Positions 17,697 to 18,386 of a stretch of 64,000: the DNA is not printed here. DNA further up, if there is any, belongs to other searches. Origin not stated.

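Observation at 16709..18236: Two paralogous uncharacterised Zn-ribbon proteins bracketing a MOSC-like gene, linked to nrdJ and marR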

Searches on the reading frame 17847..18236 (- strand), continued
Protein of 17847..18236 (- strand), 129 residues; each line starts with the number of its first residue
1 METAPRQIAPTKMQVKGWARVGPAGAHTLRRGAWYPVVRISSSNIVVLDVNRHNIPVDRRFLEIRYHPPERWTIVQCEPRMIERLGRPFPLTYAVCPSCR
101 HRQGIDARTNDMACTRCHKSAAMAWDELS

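Call 34: find_homologous_proteins(query=A3, max_evalue=0.001)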
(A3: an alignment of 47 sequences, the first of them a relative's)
Query A3 (47 sequences) (121 aa, profile of the alignment): 1079 proteins with E <= 0.001 among 5877 candidates; the best 120 are listed.
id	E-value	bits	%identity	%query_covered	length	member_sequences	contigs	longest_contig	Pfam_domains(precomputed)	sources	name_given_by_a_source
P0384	7.4e-43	164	56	93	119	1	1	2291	-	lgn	-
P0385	5.3e-42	161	50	98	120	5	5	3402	-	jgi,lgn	jgi:hypothetical protein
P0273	6.6e-42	161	42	97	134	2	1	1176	-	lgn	-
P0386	3.4e-41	159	47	98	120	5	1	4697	-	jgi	jgi:hypothetical protein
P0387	3.8e-41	158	50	95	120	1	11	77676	-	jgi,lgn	jgi:hypothetical protein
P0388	7.0e-41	157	57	93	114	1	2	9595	-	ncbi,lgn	ncbi:MAG: hypothetical protein ACREMN_11425 [Gemmatimonadales bacterium]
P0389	8.3e-41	157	51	93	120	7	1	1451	-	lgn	-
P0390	8.7e-41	157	50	98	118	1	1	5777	-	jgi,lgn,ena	-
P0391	1.0e-40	157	46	98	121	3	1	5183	-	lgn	-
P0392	1.1e-40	157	52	93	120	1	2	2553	-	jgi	jgi:hypothetical protein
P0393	1.4e-40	157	46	92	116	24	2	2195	-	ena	-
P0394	2.0e-40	156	51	93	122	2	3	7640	-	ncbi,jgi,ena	-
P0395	2.8e-40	156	81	99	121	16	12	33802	-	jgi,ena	-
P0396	2.8e-40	156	48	94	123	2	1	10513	-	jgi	jgi:hypothetical protein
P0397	3.0e-40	155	45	97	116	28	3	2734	-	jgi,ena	-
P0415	1.6e-39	153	53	90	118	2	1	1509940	-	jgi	jgi:hypothetical protein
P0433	4.5e-39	152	46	97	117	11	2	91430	-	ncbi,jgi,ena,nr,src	ncbi:MAG TPA: hypothetical protein VEM13_05610 [Gemmatimonadales bacterium]|nr:hypothetical protein 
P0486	3.3e-38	149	39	91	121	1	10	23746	-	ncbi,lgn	-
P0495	3.9e-38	149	38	91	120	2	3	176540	-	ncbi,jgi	jgi:hypothetical protein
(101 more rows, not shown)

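Call 36: find_encoding_contigs(protein=P0415, flank=8000, max_places=2)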
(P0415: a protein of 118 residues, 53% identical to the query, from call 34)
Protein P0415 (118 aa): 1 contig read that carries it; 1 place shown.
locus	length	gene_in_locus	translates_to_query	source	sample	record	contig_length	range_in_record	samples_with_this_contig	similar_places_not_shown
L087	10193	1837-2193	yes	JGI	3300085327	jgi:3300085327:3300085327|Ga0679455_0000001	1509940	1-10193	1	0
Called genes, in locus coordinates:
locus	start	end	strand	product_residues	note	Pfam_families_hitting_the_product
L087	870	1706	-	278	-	-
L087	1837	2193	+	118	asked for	-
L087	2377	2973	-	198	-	PF01725:Ham1p_like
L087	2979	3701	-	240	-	PF01138:RNase_PH, PF03725:RNase_PH_C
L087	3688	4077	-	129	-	PF01467:CTP_transf_like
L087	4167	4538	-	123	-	-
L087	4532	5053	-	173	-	PF04390:LptE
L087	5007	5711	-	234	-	-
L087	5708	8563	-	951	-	PF13485:Peptidase_MA_2 (weak), PF00930:DPPIV_N (faint), PF26550:Tricorn_2nd (faint), PF07676:PD40 (weak), PF26549:Tricorn_N (weak)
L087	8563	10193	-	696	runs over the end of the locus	PF02985:HEAT (faint), PF13646:HEAT_2, PF03130:HEAT_PBS (faint), PF12717:Cnd1 (faint), PF13513:HEAT_EZ (weak), PF13646:HEAT_2, PF00160:Pro_isomerase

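Call 37: find_encoding_contigs(protein=P0322, flank=6000, max_places=3)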
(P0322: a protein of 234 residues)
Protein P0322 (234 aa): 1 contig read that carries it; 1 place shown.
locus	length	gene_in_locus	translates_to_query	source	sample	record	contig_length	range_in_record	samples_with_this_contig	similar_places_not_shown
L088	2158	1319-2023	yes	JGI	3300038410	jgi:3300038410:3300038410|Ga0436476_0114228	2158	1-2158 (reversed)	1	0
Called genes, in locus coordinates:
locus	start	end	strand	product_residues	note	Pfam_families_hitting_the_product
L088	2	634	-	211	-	?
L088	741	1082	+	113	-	-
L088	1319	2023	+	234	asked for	-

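Call 38: find_encoding_contigs(protein=P0495, flank=8000, max_places=2)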
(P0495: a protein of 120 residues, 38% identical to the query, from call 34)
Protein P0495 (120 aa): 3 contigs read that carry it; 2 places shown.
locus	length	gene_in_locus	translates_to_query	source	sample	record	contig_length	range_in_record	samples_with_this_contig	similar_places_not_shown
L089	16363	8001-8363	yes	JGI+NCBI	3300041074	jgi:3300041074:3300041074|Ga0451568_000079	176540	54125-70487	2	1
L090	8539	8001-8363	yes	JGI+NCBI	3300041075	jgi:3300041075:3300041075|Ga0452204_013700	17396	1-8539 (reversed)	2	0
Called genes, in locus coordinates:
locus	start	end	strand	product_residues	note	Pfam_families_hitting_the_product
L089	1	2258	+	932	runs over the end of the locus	PF07676:PD40 (faint), PF26549:Tricorn_N (faint)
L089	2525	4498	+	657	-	PF13240:Zn_Ribbon_1 (weak), PF13248:Zn_ribbon_3 (weak), PF00069:Pkinase, PF03109:ABC1 (faint), PF07714:PK_Tyr_Ser-Thr, PF08308:PEGA (weak)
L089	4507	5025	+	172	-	PF00132:Hexapep (weak), PF25084:LbH_EIF2B (weak), PF00132:Hexapep (weak)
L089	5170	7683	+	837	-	PF00317:Ribonuc_red_lgN, PF02867:Ribonuc_red_lgC, PF12637:TSCPD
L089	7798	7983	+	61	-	-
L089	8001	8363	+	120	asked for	-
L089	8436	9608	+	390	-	PF05684:DUF819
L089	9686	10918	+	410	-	PF04551:GcpE, PF26540:GcpE_C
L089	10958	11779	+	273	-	PF02146:SIR2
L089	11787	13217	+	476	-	PF00224:PK, PF02887:PK_C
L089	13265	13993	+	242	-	PF00753:Lactamase_B (weak), PF23023:Anti-Pycsar_Apyc1 (weak), PF12706:Lactamase_B_2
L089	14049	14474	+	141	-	PF12732:YtxH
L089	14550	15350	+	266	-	PF03631:Virul_fac_BrkB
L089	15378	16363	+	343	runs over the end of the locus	PF00155:Aminotran_1_2, PF01212:Beta_elim_lyase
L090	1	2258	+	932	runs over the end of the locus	PF07676:PD40 (faint), PF26549:Tricorn_N (faint)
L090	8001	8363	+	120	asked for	-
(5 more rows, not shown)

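Call 39: find_encoding_contigs(protein=P0433, flank=8000, max_places=2)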
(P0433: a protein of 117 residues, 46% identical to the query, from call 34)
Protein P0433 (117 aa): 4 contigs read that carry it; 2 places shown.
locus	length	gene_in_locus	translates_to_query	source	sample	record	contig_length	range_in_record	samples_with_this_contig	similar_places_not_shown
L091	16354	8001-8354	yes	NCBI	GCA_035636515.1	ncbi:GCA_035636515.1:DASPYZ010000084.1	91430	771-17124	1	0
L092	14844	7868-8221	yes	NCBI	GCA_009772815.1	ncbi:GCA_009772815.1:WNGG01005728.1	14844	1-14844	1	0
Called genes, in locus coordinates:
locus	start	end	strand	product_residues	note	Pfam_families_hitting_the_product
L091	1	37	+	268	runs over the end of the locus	PF22667:Lon_lid, PF05362:Lon_C, PF13541:ChlI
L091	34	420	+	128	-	-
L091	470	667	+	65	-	-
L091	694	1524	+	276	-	PF01875:Memo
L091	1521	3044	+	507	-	PF03853:YjeF_N, PF01256:Carb_kinase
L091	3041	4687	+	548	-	-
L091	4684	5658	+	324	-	PF00586:AIRS, PF02769:AIRS_C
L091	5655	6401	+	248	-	PF01553:Acyltransferase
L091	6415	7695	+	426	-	PF03952:Enolase_N, PF13378:MR_MLE_C (faint), PF00113:Enolase_C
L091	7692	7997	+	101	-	PF04977:DivIC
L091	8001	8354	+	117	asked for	-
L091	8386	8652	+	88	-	-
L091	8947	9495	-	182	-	-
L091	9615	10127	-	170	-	-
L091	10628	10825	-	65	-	-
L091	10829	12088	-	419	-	PF01972:SDH_protease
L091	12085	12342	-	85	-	PF14384:BrnA_antitoxin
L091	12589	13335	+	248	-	-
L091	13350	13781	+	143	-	PF08592:Anthrone_oxy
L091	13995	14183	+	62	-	-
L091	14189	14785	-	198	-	PF01613:Flavin_Reduct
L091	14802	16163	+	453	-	PF01171:ATP_bind_3, PF11734:TilS_C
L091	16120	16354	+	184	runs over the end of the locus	PF00156:Pribosyltran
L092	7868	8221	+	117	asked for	-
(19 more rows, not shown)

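Call 42: find_encoding_contigs(protein=P0486, flank=6000, max_places=4)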
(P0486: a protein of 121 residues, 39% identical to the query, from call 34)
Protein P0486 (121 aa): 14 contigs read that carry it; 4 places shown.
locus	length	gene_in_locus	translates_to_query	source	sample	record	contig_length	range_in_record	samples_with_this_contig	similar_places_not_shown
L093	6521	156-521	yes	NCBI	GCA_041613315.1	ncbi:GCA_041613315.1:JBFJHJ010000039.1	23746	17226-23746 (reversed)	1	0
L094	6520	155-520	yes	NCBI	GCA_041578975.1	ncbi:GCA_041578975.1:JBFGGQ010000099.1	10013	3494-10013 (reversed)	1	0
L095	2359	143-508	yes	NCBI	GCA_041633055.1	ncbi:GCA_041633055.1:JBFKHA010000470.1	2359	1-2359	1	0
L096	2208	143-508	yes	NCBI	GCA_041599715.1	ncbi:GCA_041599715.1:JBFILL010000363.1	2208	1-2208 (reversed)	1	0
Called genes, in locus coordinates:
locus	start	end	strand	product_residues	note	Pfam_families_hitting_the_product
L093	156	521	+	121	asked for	-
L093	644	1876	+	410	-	PF04551:GcpE, PF26540:GcpE_C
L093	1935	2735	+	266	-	PF02146:SIR2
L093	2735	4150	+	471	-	PF00224:PK, PF02887:PK_C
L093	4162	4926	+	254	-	PF00753:Lactamase_B (weak), PF23023:Anti-Pycsar_Apyc1 (weak), PF12706:Lactamase_B_2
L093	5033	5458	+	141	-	PF12732:YtxH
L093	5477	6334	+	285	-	PF03631:Virul_fac_BrkB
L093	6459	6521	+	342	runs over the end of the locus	PF01212:Beta_elim_lyase, PF01053:Cys_Met_Meta_PP (weak)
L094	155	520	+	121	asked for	-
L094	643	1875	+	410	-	PF04551:GcpE, PF26540:GcpE_C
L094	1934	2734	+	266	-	PF02146:SIR2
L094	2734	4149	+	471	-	PF00224:PK, PF02887:PK_C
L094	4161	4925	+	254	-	PF00753:Lactamase_B (weak), PF23023:Anti-Pycsar_Apyc1 (weak), PF12706:Lactamase_B_2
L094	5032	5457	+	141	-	PF12732:YtxH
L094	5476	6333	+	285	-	PF03631:Virul_fac_BrkB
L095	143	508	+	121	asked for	-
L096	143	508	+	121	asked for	-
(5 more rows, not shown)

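Call 43: find_encoding_contigs(protein=P0316, flank=6000, max_places=3)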
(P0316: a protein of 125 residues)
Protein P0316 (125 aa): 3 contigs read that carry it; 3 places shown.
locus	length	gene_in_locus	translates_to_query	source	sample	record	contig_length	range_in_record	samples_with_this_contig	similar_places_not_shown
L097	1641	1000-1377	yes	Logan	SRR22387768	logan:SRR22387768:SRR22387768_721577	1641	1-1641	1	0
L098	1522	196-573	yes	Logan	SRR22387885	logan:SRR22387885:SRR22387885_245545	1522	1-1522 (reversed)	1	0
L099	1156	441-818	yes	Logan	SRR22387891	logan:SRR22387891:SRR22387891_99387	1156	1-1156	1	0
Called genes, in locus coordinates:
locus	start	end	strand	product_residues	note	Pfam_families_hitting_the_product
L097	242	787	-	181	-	PF08002:DUF1697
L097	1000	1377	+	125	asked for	-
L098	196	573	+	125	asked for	-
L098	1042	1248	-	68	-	-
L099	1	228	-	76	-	?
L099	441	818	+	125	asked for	-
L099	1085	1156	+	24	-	?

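Call 44: find_encoding_contigs(protein=P0350, flank=6000, max_places=3)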
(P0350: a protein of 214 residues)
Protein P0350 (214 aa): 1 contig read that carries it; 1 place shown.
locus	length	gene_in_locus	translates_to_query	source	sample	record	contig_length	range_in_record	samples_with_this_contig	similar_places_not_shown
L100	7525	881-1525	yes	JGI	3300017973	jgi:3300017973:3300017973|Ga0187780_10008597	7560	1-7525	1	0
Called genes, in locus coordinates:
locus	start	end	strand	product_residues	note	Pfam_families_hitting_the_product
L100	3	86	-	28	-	?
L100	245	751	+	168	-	-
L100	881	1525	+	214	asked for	PF17283:Zn_ribbon_SprT (weak)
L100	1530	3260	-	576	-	PF04675:DNA_ligase_A_N, PF01068:DNA_ligase_A_M, PF04679:DNA_ligase_A_C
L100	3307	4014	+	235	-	PF00005:ABC_tran, PF13191:AAA_16 (weak), PF13304:AAA_21 (faint)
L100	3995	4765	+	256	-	PF00950:ABC-3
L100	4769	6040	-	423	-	PF02308:MgtC, PF13194:DUF4010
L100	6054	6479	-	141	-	-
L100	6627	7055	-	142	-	-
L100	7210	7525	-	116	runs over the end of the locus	?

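Call 45: search_protein_families(library=pfam, proteins=[L100:245-751:+, L088:741-1082:+, L089:7798-7983:+, L091:8386-8652:+, L087:870-1706:-, L091:7692-7997:+], max_evalue=0.1)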
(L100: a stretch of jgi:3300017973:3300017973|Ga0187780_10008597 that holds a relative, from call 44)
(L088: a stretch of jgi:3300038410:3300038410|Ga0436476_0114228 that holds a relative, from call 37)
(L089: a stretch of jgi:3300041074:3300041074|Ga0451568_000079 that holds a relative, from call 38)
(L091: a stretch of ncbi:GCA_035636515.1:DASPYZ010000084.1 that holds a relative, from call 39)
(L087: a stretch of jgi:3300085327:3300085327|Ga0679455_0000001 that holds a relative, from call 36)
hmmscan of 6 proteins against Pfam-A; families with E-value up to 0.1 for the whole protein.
L100:245-751:+ (168 aa): 1 family
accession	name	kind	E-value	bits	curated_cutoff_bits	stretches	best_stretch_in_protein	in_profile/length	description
PF08265.16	YL1_C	-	0.064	13.5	22.6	0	112-130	4-22/29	YL1 nuclear protein C-terminal domain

L088:741-1082:+ (113 aa): 0 families

L089:7798-7983:+ (61 aa): 0 families

L091:8386-8652:+ (88 aa): 1 family
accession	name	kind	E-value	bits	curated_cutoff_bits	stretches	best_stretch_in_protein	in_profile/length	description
PF12313.13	NPR1_like_C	-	0.017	15.1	25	1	38-74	35-70/205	NPR1/NIM1 like defence protein C terminal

L087:870-1706:- (278 aa): 0 families

L091:7692-7997:+ (101 aa): 4 families
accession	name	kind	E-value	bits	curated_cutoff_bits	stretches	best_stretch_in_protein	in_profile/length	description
PF04977.20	DivIC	-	1.1e-11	44.8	28.9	1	14-90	3-79/80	Septum formation initiator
PF23257.1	DUF7071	-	0.047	13.9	27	0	11-49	15-53/68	Domain of unknown function (DUF7071)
PF09686.15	Plasmid_RAQPRD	-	0.052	14.1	23.1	1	38-76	3-39/76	Plasmid protein of unknown function (Plasmid_RAQPRD)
PF06305.16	LapA_dom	-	0.088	13.2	28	0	26-51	38-63/64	Lipopolysaccharide assembly protein A domain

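Call 60: list_cluster_members(proteins=[P0495, P0486, P0253, P0316, P0272, P0350, P0263, P0247, P0291, P0336])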
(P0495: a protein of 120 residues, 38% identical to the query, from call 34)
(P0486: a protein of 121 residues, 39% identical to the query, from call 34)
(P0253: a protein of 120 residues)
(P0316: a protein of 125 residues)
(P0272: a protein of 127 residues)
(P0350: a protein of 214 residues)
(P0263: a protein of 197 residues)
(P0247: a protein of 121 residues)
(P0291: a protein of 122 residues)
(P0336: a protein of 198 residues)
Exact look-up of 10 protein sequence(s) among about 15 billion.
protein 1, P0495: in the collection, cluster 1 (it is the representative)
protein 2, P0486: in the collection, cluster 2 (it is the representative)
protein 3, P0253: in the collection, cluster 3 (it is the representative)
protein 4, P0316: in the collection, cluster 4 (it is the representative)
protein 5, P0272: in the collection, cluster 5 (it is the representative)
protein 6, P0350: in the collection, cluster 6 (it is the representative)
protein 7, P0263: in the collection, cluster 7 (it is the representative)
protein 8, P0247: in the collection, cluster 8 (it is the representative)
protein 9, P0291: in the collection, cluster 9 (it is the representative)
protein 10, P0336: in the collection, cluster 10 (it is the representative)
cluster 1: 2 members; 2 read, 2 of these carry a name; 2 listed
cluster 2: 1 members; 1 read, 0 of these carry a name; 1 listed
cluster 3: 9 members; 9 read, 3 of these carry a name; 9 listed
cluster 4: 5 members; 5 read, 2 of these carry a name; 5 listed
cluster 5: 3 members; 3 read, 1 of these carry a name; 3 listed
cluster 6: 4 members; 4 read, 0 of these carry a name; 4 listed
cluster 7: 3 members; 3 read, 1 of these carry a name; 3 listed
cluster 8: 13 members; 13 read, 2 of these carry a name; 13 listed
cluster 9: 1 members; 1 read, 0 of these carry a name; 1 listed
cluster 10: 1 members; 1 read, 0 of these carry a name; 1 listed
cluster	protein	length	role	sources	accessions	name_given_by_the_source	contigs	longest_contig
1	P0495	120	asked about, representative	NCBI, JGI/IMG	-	hypothetical protein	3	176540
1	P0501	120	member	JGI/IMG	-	hypothetical protein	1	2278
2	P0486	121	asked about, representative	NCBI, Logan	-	-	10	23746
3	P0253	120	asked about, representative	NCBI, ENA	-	-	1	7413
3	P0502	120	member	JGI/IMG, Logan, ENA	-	ribosomal protein S27AE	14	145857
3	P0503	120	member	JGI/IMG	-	ribosomal protein S27AE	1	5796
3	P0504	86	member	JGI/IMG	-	ribosomal protein S27AE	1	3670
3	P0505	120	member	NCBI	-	-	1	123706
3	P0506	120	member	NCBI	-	-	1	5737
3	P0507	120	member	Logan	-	-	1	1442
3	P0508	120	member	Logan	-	-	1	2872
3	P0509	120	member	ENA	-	-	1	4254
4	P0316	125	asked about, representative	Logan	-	-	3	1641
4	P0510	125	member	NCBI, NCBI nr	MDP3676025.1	MAG: hypothetical protein Q8R44_13185 [Novosphingobium sp.] | hypothetical protein [Novosphingobium sp.]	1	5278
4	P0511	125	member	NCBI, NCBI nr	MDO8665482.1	MAG: hypothetical protein Q7J79_02640 [Gemmatimonadales bacterium] | hypothetical protein [Gemmatimonadales bacterium]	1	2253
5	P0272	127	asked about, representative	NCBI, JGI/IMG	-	-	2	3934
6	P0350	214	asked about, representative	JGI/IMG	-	-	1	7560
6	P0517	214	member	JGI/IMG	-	-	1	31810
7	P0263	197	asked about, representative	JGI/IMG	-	hypothetical protein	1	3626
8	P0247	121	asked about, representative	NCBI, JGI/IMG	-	hypothetical protein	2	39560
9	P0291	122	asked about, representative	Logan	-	-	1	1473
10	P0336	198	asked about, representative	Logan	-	-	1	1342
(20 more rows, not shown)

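Call 61: find_encoding_contigs(protein=P0502, flank=7000, max_places=4)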
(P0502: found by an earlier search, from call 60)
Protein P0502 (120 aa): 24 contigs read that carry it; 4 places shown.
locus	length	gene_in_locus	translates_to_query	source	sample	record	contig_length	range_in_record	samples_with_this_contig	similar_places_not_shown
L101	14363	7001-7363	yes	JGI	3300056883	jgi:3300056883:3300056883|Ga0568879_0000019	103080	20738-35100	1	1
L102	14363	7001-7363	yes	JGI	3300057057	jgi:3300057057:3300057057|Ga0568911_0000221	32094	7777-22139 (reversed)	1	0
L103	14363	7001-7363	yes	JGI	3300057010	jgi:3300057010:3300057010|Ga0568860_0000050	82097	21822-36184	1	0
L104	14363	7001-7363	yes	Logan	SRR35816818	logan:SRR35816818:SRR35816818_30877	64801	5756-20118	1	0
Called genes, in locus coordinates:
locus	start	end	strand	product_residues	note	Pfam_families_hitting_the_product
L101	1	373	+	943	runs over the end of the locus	PF07676:PD40 (faint), PF26549:Tricorn_N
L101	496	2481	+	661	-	PF13240:Zn_Ribbon_1, PF13248:Zn_ribbon_3 (weak), PF00069:Pkinase, PF07714:PK_Tyr_Ser-Thr, PF03109:ABC1 (weak), PF08308:PEGA (weak)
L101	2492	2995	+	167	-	PF00132:Hexapep (weak), PF25087:GMPPB_C (faint), PF25084:LbH_EIF2B (weak), PF00132:Hexapep, PF14602:Hexapep_2 (weak)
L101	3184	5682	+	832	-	PF00317:Ribonuc_red_lgN, PF02867:Ribonuc_red_lgC, PF12637:TSCPD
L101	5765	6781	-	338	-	PF00274:Glycolytic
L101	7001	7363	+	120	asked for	-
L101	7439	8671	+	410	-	PF04551:GcpE, PF26540:GcpE_C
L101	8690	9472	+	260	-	PF02146:SIR2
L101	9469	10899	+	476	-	PF00224:PK, PF02887:PK_C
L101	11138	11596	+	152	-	PF12732:YtxH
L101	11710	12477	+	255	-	PF03631:Virul_fac_BrkB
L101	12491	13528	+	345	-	PF00155:Aminotran_1_2, PF01212:Beta_elim_lyase, PF01053:Cys_Met_Meta_PP (faint)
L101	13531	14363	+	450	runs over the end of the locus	PF02254:TrkA_N, PF13241:NAD_binding_7 (faint), PF02080:TrkA_C, PF02254:TrkA_N, PF02080:TrkA_C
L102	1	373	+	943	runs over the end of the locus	PF07676:PD40 (faint), PF26549:Tricorn_N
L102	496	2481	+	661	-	PF13240:Zn_Ribbon_1, PF13248:Zn_ribbon_3 (weak), PF00069:Pkinase, PF07714:PK_Tyr_Ser-Thr, PF03109:ABC1 (weak), PF08308:PEGA (weak)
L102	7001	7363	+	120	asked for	-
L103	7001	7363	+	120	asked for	-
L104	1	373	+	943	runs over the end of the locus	PF07676:PD40 (faint), PF26549:Tricorn_N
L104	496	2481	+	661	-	PF13240:Zn_Ribbon_1, PF13248:Zn_ribbon_3 (weak), PF00069:Pkinase, PF07714:PK_Tyr_Ser-Thr, PF03109:ABC1 (weak), PF08308:PEGA (weak)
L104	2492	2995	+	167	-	PF00132:Hexapep (weak), PF25087:GMPPB_C (faint), PF25084:LbH_EIF2B (weak), PF00132:Hexapep, PF14602:Hexapep_2 (weak)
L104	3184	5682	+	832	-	PF00317:Ribonuc_red_lgN, PF02867:Ribonuc_red_lgC, PF12637:TSCPD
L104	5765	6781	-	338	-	PF00274:Glycolytic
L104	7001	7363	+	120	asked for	-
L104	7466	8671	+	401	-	PF04551:GcpE, PF26540:GcpE_C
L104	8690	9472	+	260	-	PF02146:SIR2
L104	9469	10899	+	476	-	PF00224:PK, PF02887:PK_C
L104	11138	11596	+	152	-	PF12732:YtxH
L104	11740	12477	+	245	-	PF03631:Virul_fac_BrkB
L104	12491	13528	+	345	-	PF00155:Aminotran_1_2, PF01212:Beta_elim_lyase, PF01053:Cys_Met_Meta_PP (faint)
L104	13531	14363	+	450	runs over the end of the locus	PF02254:TrkA_N, PF13241:NAD_binding_7 (faint), PF02080:TrkA_C, PF02254:TrkA_N, PF02080:TrkA_C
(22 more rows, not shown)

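Call 62: find_encoding_contigs(protein=P0517, flank=7000, max_places=2)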
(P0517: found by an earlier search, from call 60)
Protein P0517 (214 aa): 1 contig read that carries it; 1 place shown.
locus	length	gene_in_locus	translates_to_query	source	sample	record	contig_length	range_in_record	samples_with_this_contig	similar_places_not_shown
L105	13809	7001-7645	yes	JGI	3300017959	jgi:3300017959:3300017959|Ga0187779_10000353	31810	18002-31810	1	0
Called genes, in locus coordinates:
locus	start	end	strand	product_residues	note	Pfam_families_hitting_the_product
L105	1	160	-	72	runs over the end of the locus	-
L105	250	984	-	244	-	PF03888:MucB_RseB (weak), PF17131:TP_0789-like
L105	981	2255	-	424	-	PF12704:MacB_PCD, PF02687:FtsX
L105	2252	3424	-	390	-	PF02687:FtsX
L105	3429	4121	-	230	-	PF02463:SMC_N (faint), PF00005:ABC_tran, PF13304:AAA_21 (faint)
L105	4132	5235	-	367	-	-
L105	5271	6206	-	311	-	PF00582:Usp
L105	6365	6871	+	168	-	-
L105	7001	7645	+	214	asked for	PF17283:Zn_ribbon_SprT (weak)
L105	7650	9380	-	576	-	PF04675:DNA_ligase_A_N, PF01068:DNA_ligase_A_M, PF04679:DNA_ligase_A_C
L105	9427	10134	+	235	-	PF00005:ABC_tran, PF13191:AAA_16 (weak), PF13304:AAA_21 (faint)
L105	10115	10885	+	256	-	PF00950:ABC-3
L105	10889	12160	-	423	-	PF02308:MgtC, PF13194:DUF4010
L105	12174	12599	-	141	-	-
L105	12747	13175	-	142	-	-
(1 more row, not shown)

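Call 67: search_protein_families(library=padloc, proteins=[window:17847-18236:-, P0433, P0495, P0316, P0350], max_evalue=0.1)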
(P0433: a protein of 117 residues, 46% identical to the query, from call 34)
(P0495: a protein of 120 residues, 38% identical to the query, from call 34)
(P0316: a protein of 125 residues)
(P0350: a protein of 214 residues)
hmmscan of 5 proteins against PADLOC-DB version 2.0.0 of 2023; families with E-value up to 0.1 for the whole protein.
window:17847-18236:- (129 aa): 1 family
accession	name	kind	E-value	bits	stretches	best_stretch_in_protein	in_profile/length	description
PDLC04162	HEC-08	-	0.021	11.9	1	94-121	244-271/358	-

P0433 (117 aa): 0 families

P0495 (120 aa): 1 family
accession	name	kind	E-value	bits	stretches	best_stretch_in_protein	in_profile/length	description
PDLC04162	HEC-08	-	0.0074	13.4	1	83-111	242-270/358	-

P0316 (125 aa): 0 families

P0350 (214 aa): 0 families
